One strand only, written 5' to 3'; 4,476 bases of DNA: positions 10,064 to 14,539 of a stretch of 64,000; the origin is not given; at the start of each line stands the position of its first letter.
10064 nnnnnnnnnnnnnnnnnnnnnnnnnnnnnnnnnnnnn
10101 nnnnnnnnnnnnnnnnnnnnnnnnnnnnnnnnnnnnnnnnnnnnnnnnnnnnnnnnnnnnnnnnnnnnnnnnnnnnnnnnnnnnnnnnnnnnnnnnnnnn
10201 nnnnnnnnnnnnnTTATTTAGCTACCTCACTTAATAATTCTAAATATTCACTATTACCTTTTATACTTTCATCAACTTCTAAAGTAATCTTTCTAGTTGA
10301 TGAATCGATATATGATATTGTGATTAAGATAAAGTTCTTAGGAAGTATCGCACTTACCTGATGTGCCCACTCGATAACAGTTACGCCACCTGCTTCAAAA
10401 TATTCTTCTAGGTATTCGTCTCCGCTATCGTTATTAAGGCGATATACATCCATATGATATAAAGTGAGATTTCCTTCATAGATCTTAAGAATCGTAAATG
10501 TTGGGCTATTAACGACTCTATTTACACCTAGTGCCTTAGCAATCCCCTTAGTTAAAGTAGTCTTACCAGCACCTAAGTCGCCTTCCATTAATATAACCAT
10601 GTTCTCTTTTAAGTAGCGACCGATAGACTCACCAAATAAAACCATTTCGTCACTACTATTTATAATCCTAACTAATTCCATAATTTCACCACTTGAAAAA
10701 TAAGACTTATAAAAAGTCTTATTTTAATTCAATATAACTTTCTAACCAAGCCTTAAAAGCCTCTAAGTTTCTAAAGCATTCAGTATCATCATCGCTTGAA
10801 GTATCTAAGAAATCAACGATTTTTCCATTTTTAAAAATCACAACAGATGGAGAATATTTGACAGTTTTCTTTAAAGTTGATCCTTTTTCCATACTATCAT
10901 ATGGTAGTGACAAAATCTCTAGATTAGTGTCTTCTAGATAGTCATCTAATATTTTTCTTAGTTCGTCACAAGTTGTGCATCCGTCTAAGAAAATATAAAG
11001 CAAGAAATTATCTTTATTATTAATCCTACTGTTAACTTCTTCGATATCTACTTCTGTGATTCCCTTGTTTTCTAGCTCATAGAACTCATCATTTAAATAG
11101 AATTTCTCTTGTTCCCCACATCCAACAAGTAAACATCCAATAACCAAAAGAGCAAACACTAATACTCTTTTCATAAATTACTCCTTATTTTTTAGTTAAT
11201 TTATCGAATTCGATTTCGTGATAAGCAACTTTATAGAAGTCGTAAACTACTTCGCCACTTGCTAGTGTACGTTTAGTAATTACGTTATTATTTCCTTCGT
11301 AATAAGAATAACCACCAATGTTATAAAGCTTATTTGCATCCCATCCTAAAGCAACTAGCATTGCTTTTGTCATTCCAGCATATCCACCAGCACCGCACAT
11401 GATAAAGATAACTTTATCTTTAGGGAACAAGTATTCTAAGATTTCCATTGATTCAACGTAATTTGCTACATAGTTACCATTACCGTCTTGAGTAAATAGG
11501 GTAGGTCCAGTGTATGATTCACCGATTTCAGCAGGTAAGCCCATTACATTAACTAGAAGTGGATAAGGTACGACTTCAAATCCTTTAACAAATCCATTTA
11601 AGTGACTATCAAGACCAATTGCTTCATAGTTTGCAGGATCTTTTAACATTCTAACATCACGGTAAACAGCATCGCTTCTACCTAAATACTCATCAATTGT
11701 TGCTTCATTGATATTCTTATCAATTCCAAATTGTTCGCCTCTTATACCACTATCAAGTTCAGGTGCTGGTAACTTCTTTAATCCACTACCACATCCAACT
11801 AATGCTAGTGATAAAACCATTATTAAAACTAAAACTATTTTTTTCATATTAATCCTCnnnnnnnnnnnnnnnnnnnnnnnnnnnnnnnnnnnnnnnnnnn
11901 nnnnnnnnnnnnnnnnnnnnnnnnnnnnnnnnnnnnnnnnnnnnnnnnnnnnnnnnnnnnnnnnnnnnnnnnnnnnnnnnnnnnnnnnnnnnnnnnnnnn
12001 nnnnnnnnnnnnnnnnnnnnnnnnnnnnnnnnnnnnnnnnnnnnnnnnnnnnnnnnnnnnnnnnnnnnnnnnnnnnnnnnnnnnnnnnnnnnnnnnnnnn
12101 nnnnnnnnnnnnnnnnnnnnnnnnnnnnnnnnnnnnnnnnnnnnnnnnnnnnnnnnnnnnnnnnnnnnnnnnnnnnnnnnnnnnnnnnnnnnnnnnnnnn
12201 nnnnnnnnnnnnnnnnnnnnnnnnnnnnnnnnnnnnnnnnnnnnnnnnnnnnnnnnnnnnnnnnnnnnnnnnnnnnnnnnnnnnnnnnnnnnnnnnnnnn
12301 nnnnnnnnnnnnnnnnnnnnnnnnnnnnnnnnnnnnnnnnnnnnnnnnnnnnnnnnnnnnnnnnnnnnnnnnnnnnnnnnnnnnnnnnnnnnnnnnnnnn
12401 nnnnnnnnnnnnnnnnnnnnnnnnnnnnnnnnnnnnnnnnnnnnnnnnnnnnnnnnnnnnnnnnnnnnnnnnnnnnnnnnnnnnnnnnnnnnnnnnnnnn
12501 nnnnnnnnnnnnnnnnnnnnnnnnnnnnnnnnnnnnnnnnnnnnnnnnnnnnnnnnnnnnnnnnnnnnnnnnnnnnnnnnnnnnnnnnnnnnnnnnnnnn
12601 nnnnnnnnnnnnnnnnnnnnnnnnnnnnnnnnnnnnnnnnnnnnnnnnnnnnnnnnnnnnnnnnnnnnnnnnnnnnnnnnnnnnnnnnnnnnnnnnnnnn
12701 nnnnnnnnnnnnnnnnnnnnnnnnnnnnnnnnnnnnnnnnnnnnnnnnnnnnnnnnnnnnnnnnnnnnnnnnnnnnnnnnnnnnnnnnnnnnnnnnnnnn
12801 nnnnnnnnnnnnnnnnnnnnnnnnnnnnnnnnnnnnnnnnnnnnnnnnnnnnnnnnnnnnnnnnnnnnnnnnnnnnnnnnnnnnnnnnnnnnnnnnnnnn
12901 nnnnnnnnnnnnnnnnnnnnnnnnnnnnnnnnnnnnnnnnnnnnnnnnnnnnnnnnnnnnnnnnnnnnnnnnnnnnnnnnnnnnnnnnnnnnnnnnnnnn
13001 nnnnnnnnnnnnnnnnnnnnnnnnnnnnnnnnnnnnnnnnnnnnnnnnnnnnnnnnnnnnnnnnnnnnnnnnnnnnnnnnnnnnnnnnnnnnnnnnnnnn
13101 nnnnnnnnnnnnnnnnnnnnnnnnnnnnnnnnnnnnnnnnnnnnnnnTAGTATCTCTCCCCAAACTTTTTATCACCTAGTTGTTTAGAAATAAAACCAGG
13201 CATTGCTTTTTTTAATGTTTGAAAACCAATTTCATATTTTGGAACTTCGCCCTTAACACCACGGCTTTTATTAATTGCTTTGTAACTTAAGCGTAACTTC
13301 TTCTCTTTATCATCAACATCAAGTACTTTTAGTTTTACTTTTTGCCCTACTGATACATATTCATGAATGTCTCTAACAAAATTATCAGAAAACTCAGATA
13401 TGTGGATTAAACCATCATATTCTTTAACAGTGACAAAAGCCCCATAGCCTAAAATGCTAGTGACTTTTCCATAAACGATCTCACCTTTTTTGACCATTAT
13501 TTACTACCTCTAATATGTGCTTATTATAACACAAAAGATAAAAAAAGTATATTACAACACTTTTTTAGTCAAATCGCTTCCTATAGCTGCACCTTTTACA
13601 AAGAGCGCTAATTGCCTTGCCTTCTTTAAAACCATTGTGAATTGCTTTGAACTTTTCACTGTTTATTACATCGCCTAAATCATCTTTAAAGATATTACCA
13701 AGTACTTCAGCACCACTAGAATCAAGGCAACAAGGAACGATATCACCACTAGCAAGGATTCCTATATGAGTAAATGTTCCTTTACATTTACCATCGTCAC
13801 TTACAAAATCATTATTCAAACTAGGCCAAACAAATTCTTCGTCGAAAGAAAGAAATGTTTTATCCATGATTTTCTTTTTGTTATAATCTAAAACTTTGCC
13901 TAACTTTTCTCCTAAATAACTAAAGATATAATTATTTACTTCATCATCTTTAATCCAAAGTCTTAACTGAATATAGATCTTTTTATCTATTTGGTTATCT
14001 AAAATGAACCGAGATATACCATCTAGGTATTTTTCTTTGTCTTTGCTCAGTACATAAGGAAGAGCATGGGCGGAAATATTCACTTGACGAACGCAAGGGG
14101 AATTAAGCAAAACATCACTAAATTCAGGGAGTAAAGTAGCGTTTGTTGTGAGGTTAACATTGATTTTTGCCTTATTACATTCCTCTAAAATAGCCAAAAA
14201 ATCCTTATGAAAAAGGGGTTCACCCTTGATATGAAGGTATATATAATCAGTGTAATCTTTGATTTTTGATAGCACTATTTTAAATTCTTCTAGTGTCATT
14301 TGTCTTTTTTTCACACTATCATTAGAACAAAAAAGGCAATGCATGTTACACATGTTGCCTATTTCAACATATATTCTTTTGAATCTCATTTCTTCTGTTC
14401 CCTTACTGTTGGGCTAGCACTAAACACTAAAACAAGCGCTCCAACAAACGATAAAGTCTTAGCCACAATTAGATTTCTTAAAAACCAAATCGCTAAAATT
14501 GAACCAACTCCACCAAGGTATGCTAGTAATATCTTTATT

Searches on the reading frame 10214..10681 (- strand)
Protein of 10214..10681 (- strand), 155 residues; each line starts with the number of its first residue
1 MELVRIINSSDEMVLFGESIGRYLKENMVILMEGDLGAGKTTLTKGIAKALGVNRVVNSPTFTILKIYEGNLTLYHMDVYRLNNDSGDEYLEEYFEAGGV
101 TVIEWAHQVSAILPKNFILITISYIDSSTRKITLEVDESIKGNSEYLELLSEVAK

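Call 81: search_protein_families(library=pfam, proteins=[window:10214-10681:-], max_evalue=0.00001)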
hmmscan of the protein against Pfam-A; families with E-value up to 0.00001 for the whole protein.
window:10214-10681:- (155 aa): 1 family
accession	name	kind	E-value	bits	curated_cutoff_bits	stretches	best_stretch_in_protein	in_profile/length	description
PF02367.23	TsaE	-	1.5e-36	125.6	26.6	1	8-131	2-127/128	Threonylcarbamoyl adenosine biosynthesis protein TsaE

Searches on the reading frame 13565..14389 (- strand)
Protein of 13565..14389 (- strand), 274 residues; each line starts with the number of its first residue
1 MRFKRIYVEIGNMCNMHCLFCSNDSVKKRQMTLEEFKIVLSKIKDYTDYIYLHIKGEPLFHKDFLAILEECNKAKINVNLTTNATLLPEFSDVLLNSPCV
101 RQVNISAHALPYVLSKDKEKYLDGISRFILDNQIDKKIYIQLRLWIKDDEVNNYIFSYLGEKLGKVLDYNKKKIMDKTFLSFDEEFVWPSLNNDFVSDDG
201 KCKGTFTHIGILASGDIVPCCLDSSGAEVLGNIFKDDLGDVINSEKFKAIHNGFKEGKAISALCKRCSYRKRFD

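Call 81: search_protein_families(library=pfam, proteins=[window:13565-14389:-], max_evalue=0.00001)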
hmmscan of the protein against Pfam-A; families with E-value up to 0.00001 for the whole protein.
window:13565-14389:- (274 aa): 2 families
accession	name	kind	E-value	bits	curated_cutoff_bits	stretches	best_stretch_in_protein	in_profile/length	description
PF04055.27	Radical_SAM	-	3.1e-13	50.7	29.5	1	8-111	1-113/166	Radical SAM superfamily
PF13186.11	SPASM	-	4.1e-12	46.6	21.5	1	202-267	1-66/67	Iron-sulfur cluster-binding domain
